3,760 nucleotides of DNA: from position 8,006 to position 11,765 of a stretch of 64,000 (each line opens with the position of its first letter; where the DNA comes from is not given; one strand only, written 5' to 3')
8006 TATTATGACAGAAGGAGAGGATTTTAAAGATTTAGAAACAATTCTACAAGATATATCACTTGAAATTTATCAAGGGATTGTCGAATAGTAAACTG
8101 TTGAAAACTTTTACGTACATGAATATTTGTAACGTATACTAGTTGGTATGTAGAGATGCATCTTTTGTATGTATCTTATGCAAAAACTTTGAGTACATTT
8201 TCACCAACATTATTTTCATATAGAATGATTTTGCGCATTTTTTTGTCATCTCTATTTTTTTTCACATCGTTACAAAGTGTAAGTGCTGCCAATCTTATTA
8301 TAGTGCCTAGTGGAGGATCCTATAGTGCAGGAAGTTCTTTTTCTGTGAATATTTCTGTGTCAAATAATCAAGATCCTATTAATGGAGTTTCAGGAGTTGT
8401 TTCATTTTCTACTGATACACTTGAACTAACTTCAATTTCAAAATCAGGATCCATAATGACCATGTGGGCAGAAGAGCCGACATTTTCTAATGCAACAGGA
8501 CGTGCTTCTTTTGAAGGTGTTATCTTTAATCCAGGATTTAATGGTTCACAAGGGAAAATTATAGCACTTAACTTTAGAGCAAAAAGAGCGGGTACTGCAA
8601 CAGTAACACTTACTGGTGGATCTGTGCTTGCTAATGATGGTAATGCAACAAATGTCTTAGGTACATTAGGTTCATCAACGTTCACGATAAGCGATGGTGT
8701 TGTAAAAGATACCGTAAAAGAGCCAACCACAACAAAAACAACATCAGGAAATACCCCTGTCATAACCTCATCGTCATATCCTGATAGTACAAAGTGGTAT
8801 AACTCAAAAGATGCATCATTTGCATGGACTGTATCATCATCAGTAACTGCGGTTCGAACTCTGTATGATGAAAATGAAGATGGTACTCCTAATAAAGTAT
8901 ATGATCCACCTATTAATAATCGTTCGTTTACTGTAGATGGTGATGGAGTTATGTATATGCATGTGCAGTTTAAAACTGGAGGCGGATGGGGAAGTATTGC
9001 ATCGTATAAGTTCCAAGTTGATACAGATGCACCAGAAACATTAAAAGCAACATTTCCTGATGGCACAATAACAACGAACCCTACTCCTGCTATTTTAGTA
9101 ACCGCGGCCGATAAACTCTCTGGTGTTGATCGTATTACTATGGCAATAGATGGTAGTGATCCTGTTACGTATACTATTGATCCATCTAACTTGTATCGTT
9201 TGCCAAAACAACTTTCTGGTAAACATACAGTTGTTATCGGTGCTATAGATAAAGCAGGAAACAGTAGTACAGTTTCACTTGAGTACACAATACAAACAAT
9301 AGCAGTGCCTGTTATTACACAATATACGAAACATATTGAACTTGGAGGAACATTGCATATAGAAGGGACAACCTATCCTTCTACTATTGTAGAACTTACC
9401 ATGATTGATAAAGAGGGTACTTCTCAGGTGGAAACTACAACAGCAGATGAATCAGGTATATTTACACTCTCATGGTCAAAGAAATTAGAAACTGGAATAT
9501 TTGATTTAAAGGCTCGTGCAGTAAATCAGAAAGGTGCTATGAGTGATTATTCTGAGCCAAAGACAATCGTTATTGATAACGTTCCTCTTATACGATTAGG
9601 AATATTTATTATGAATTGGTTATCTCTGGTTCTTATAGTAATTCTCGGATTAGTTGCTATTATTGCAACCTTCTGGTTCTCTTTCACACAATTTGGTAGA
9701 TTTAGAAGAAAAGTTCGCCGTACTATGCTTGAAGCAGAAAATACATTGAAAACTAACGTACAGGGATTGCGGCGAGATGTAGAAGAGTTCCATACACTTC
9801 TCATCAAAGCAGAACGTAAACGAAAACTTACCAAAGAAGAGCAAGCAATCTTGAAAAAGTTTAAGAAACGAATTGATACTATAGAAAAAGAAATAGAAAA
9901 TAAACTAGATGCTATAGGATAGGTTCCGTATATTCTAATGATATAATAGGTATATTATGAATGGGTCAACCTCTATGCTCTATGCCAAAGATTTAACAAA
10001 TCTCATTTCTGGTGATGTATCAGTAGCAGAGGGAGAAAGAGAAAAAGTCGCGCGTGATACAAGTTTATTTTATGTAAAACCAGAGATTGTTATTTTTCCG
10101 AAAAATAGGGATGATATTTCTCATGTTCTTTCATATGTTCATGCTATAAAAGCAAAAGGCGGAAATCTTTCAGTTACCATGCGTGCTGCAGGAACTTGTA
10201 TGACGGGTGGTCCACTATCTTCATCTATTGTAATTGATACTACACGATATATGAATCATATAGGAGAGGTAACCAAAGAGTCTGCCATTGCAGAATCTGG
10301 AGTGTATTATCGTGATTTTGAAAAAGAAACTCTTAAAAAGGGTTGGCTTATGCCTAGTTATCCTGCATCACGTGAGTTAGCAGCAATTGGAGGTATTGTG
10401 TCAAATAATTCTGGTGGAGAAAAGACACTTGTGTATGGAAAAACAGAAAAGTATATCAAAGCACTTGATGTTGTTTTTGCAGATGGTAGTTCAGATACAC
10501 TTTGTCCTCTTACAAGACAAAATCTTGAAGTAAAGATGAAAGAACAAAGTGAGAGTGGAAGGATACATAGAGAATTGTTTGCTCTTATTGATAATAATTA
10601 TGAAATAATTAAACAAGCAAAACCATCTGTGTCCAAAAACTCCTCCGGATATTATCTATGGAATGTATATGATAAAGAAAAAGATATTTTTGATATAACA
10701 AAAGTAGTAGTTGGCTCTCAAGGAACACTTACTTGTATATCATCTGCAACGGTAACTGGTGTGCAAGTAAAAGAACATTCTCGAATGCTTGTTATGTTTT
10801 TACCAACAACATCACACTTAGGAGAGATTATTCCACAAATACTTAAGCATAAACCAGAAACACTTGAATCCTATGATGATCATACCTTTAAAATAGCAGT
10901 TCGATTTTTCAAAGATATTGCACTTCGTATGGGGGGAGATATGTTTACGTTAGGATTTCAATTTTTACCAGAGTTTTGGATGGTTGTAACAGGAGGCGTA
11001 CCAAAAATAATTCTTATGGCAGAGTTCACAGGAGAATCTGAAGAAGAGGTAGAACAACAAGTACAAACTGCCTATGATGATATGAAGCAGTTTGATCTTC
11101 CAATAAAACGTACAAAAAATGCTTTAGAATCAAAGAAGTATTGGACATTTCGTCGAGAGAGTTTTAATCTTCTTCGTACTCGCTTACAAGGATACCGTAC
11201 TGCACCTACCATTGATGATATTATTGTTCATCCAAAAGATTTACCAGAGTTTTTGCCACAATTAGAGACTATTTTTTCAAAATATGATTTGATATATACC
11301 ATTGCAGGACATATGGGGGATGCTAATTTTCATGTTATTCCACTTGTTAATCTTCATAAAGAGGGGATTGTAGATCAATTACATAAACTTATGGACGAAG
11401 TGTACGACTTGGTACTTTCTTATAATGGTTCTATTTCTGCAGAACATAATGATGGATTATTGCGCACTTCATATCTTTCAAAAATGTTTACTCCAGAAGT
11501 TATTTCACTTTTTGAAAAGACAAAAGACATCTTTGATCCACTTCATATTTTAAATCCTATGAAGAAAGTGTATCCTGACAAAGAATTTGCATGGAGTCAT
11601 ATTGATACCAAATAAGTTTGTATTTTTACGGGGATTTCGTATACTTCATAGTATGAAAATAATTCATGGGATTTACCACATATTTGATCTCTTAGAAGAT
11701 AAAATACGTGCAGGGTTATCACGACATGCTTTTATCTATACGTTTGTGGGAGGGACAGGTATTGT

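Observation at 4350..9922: Dockerin protein plus two membrane-anchored cohesin-like proteins with an embedded beta-lactamase-like hydrolase: a cellulosome-style surface docking module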

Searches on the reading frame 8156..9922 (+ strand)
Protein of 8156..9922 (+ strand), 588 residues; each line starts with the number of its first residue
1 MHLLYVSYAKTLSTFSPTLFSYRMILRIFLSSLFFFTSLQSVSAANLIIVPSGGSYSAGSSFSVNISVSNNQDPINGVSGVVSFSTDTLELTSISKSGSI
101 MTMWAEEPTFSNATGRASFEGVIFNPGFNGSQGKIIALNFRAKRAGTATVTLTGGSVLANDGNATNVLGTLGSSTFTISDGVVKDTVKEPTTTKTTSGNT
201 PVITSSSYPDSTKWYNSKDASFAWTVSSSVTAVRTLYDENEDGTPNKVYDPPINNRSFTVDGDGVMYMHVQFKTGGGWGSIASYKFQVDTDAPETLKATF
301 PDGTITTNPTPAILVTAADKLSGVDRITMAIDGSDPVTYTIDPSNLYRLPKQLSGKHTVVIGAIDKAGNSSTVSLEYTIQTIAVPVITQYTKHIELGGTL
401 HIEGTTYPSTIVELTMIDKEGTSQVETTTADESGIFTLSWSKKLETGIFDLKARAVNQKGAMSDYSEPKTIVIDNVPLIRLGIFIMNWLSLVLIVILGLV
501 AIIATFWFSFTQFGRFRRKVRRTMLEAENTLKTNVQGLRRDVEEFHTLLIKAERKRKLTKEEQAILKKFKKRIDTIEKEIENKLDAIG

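Call 3: search_protein_families(library=pfam, proteins=[window:8156-9922:+], max_evalue=1)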
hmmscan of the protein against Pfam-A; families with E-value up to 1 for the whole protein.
window:8156-9922:+ (588 aa): 4 families
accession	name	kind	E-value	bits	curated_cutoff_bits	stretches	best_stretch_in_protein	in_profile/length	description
PF19077.6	Big_13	-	2.1e-07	31.8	27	2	401-474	30-101/102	Bacterial Ig-like domain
PF20315.3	DUF6611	-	0.083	13.4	27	1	488-557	73-143/168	Family of unknown function (DUF6611)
PF13287.12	Fn3_assoc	-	0.19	12.3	23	1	330-374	15-55/59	Fn3 associated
PF15821.10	DUF4709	-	0.55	11.1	27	0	523-586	31-93/110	Domain of unknown function (DUF4709)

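Call 4: search_protein_families(library=ncbifam, proteins=[window:8156-9922:+], max_evalue=1)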
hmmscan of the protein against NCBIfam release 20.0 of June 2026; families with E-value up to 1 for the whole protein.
window:8156-9922:+ (588 aa): 2 families
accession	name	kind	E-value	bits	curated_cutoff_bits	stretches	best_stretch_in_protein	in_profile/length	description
NF047446.1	barrel_OmpL47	domain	1.5e-09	38.2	40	1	315-373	9-61/68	OmpL47-type beta-barrel domain-containing protein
NF047441.1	Lepto_OmpL47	equivalog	3.4e-05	23.6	250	1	315-374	170-224/336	multi-beta-barrel domain surface protein OmpL47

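Call 6: search_solved_structures(query=window:8156-9922:+, max_evalue=10, show_alignments=2)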
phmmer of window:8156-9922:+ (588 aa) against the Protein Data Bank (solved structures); distinct sequences matched with E-value up to 10: 8.
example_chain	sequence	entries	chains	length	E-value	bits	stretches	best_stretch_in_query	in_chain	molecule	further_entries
4ypc_A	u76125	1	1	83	0.28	12.9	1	514-570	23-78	Vimentin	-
4yv3_A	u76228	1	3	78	0.38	12.4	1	514-569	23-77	Vimentin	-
3swk_A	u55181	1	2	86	0.5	12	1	514-569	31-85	Vimentin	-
3uf1_A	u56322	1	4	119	0.54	11.9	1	514-580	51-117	Vimentin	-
5whf_A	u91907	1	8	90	0.56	11.9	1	514-569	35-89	Vimentin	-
4j1q_A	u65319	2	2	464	1.7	10.3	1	120-174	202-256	Polyketide synthase PksJ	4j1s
8rve_0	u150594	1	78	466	2.7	9.6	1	514-581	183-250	Vimentin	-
1s1c_X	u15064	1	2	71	3.2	9.4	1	531-576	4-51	Rho-associated, coiled-coil containing protein kinase 1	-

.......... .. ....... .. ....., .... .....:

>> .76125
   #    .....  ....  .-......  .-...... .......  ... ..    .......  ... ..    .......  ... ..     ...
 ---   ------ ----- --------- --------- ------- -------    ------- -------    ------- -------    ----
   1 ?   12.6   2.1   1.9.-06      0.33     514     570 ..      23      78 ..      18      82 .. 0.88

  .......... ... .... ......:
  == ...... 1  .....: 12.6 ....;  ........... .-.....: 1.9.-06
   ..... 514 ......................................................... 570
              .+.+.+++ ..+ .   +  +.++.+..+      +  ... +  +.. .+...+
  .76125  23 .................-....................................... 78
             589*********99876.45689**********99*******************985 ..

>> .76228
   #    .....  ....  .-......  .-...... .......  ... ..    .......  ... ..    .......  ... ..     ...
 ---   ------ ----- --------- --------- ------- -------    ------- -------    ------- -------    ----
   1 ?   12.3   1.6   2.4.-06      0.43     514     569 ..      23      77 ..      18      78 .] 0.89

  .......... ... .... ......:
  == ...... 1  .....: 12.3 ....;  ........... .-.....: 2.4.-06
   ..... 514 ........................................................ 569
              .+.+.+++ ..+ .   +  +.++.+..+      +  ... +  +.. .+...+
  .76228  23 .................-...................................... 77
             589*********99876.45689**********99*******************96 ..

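Call 8: find_homologous_proteins(query=window:8156-9922:+)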
Query window:8156-9922:+ (588 aa): 324 proteins with E <= 0.001 among 8000 candidates; the best 120 are listed.
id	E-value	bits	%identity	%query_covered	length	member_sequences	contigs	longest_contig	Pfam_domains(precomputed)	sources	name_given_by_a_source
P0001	0.0e+0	1284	100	100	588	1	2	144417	PF19077.7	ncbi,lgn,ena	-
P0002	1.2e-284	963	72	98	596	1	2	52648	PF13287.13,PF19077.7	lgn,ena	-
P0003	5.7e-278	941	76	93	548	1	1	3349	PF19077.7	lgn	-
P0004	1.4e-276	936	71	98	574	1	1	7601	PF19077.7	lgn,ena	-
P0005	4.5e-236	803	64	96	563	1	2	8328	PF19077.7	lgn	-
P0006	1.8e-232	791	62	96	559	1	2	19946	PF00963.25,PF19077.7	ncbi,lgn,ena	-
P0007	1.0e-225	769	59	96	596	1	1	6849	PF19077.7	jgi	jgi:hypothetical protein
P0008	1.6e-225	768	60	98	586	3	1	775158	PF19077.7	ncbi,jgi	ncbi:MAG: hypothetical protein WC444_00860 [Candidatus Paceibacterota bacterium]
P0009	1.8e-224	764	58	98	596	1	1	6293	PF19077.7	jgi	jgi:Bacterial Ig-like domain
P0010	2.5e-223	761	60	96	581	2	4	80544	PF00963.25,PF19077.7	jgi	jgi:hypothetical protein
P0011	2.9e-222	757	59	96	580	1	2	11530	PF19077.7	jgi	jgi:hypothetical protein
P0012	1.4e-221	755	58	96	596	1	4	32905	PF19077.7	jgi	jgi:Bacterial Ig-like domain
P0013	2.8e-221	754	57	98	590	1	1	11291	PF19077.7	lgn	-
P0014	1.4e-220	752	59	93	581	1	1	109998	PF19077.7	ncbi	-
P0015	7.5e-220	749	56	98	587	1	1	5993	PF19077.7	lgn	-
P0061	1.2e-206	706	54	95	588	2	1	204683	PF19077.7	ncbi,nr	ncbi:MAG: hypothetical protein KBC41_00615 [Candidatus Pacebacteria bacterium]|nr:hypothetical prote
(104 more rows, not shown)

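Call 17: find_encoding_contigs(protein=P0008, flank=10000, max_places=2)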
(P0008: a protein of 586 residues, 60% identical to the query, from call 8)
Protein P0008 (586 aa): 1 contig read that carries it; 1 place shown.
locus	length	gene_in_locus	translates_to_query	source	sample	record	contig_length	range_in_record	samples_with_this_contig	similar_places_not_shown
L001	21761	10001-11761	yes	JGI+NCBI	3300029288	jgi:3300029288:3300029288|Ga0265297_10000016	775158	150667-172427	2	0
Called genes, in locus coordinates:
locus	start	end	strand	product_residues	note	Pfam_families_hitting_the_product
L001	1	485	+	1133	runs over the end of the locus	PF11999:Ice_binding, PF20585:Pectate_lyase_5, PF13229:Beta_helix (weak), PF01471:PG_binding_1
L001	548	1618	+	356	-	PF00188:CAP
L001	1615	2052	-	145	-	PF00903:Glyoxalase, PF13669:Glyoxalase_4 (weak), PF22677:Ble-like_N (weak)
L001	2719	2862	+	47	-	-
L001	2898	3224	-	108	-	-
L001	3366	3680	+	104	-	-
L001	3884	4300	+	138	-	PF00293:NUDIX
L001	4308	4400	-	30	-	-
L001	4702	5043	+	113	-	-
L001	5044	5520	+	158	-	PF00293:NUDIX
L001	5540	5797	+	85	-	PF01541:GIY-YIG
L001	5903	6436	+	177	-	PF04173:DoxD (weak)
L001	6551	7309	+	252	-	-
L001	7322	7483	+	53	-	-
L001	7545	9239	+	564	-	PF06418:CTP_synth_N, PF00117:GATase, PF07722:Peptidase_C26 (faint)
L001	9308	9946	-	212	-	PF07098:DUF1360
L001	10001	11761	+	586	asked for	PF19077:Big_13 (faint)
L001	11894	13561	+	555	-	PF01565:FAD_binding_4, PF02913:FAD-oxidase_C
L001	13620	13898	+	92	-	PF01022:HTH_5, PF01047:MarR (weak), PF12840:HTH_20 (weak), PF13412:HTH_24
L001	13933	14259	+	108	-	PF00581:Rhodanese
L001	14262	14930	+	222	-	PF00753:Lactamase_B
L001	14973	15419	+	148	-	-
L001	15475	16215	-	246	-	-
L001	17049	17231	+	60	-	-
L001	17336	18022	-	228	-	PF01786:AOX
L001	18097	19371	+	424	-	PF02403:Seryl_tRNA_N, PF00587:tRNA-synt_2b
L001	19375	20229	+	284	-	-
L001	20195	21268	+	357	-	PF01207:Dus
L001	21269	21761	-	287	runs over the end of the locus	PF00892:EamA, PF00893:Multi_Drug_Res (faint), PF03151:TPT (faint), PF00892:EamA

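Call 18: find_encoding_contigs(protein=P0002, flank=10000, max_places=2)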
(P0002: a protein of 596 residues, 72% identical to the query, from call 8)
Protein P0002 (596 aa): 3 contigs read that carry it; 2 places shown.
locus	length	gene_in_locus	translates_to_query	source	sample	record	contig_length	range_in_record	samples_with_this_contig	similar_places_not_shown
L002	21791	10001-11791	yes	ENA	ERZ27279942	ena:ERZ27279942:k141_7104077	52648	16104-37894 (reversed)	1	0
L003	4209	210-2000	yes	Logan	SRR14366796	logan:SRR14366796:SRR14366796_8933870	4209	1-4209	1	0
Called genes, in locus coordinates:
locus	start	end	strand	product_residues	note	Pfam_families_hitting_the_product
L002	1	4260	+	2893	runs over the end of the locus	-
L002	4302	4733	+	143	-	-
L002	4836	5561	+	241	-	-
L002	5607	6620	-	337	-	PF13354:Beta-lactamase2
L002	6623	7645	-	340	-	PF13354:Beta-lactamase2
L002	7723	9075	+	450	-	-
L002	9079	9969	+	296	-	-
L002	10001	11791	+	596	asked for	PF19077:Big_13 (faint), PF13287:Fn3_assoc (faint)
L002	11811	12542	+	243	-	-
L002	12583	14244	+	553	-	PF01565:FAD_binding_4, PF02913:FAD-oxidase_C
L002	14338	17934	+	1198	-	-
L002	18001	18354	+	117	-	-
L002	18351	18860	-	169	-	PF07098:DUF1360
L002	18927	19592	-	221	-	-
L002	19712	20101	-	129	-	-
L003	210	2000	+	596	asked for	PF19077:Big_13 (faint), PF13287:Fn3_assoc (faint)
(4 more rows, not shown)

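Call 19: find_encoding_contigs(protein=P0010, flank=10000, max_places=2)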
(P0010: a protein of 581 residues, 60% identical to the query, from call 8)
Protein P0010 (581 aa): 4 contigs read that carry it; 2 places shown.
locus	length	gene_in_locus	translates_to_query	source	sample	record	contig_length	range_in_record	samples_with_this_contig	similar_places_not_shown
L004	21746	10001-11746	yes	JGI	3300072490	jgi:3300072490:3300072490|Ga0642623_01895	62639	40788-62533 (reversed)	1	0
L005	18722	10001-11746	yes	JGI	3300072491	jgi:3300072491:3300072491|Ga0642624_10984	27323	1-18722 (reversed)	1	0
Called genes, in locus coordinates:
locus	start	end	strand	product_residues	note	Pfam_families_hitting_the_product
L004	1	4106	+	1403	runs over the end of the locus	?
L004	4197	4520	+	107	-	PF01344:Kelch_1 (weak)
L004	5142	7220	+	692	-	-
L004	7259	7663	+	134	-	-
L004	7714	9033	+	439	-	-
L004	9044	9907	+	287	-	-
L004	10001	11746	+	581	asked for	PF00963:Cohesin (weak), PF19077:Big_13 (faint)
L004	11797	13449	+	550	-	PF01565:FAD_binding_4, PF02913:FAD-oxidase_C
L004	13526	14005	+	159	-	PF01814:Hemerythrin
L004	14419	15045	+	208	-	-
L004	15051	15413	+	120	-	-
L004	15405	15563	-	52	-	-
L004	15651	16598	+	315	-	PF01471:PG_binding_1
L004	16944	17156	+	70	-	-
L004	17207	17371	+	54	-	-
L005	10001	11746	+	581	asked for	PF00963:Cohesin (weak), PF19077:Big_13 (faint)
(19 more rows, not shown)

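Call 20: find_encoding_contigs(protein=P0061, flank=10000, max_places=2)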
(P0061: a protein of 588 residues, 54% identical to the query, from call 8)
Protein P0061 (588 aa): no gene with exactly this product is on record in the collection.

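Call 32: find_related_loci(query=A2, collection=genome_contigs, flank=10000)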
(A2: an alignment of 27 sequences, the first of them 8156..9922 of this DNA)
Query A2 (588 aa) in genome_contigs; peptide patterns used: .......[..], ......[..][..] (x = any residue, [..] = any of these).
599 stretches matched a pattern (row limit reached: there are more); 24 encode a relative of the query (tblastn E <= 1e-3); 23 distinct loci.
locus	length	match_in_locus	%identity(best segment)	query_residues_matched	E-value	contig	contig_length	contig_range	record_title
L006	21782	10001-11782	60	4-588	0e+0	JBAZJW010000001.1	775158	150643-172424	MAG: Candidatus Paceibacterota bacterium isolate SO_2017_LW4_129 scaffold_18_c1_LW137-91_2017, whole genome shotgun sequ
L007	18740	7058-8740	62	22-588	0e+0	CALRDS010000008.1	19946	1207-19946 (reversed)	MAG: Candidatus Nomurabacteria bacterium isolate Baikal-1350m-319 genome assembly, contig: Baikal-1350m-c9812, whole gen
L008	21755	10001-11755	55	4-588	0e+0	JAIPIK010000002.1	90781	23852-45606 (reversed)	MAG: Candidatus Gracilibacteria bacterium isolate Tobar13.5m-G72 Tobar13-5m-C237, whole genome shotgun sequence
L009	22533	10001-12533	56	26-588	0e+0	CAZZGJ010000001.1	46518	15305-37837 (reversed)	MAG TPA_asm: uncultured Candidatus Saccharibacteria bacterium isolate SRP285395_co2_353 genome assembly, contig: NODE_11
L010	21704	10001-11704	54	33-588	0e+0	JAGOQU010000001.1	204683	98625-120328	MAG: Candidatus Paceibacterota bacterium isolate Gw_Eff_bin_22 Gw_Eff_46_length_204683_cov_10.475640, whole genome shotg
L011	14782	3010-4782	54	1-588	0e+0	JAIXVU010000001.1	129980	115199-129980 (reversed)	MAG: bacterium isolate D1_MAG_00076 pond_D1_MAG_00076_000000000006, whole genome shotgun sequence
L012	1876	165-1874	52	2-574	0e+0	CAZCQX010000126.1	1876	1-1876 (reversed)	MAG TPA_asm: uncultured Candidatus Saccharibacteria bacterium isolate SRP135725_co3_186 genome assembly, contig: NODE_13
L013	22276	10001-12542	53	3-586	0e+0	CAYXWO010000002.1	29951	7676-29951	MAG TPA_asm: uncultured Candidatus Saccharibacteria bacterium isolate SRP286056_co2_66 genome assembly, contig: NODE_213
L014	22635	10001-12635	54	15-587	0e+0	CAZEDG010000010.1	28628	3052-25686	MAG TPA_asm: uncultured Candidatus Saccharibacteria bacterium isolate SRP278252_co2_772 genome assembly, contig: NODE_32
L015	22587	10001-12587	52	1-586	0e+0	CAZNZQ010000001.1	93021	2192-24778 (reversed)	MAG TPA_asm: uncultured Candidatus Saccharibacteria bacterium isolate SRP285395_co1_102 genome assembly, contig: NODE_22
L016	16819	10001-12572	51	23-585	0e+0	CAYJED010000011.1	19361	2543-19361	MAG TPA_asm: uncultured Candidatus Saccharibacteria bacterium isolate ERP123247_co1_147 genome assembly, contig: NODE_17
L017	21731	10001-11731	52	4-587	0e+0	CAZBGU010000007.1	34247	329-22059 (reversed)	MAG TPA_asm: uncultured Candidatus Saccharibacteria bacterium isolate SRP278252_co1_166 genome assembly, contig: NODE_19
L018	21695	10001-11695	53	18-585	0e+0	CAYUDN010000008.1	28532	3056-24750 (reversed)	MAG TPA_asm: uncultured Candidatus Saccharibacteria bacterium isolate SRP278252_co1_764 genome assembly, contig: NODE_26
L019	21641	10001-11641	53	33-585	0e+0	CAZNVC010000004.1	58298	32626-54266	MAG TPA_asm: uncultured Candidatus Saccharibacteria bacterium isolate SRP278252_co1_774 genome assembly, contig: NODE_67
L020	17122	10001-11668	51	23-585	0e+0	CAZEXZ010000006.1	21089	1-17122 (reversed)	MAG TPA_asm: uncultured Candidatus Saccharibacteria bacterium isolate SRP170004_co1_567 genome assembly, contig: NODE_38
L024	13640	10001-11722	48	19-587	0e+0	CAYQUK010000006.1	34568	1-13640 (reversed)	MAG TPA_asm: uncultured Candidatus Saccharibacteria bacterium isolate SRP170004_co1_235 genome assembly, contig: NODE_17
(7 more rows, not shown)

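Call 69: list_cluster_members(proteins=[window:8156-9922:+, window:4825-6168:+, window:6173-7042:+, window:7062-8093:+, window:4350-4766:+])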
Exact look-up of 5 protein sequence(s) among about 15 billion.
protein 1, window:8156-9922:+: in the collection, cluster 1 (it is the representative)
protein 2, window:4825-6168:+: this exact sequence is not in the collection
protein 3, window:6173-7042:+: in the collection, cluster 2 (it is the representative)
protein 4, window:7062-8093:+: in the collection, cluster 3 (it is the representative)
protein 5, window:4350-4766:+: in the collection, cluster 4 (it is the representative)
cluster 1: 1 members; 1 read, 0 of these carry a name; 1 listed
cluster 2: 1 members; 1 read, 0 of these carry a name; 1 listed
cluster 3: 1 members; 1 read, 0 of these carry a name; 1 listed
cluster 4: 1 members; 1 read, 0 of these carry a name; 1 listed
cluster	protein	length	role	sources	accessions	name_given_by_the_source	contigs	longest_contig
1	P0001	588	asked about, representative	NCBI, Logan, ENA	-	-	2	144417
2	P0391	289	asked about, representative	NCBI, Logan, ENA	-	-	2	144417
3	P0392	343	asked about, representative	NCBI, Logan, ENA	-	-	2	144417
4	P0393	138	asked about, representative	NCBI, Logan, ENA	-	-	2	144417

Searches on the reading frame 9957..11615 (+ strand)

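Call 3: search_protein_families(library=pfam, proteins=[window:9957-11615:+], max_evalue=1)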
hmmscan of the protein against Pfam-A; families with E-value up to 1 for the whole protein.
window:9957-11615:+ (552 aa): 4 families
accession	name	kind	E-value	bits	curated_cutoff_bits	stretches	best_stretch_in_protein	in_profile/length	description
PF02913.24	FAD-oxidase_C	-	1.4e-41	143.3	21.2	1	273-536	3-247/248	FAD linked oxidases, C-terminal domain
PF01565.28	FAD_binding_4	-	1.3e-23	83.7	26.4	1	42-178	1-134/139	FAD binding domain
PF01698.23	SAM_LFY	-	0.023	15.1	25.2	1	435-484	5-53/80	Floricaula / Leafy protein SAM domain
PF21177.3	LIF-R_Ig-like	-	0.2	12.5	27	0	250-280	8-38/77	Leukemia inhibitory factor receptor, Ig-like domain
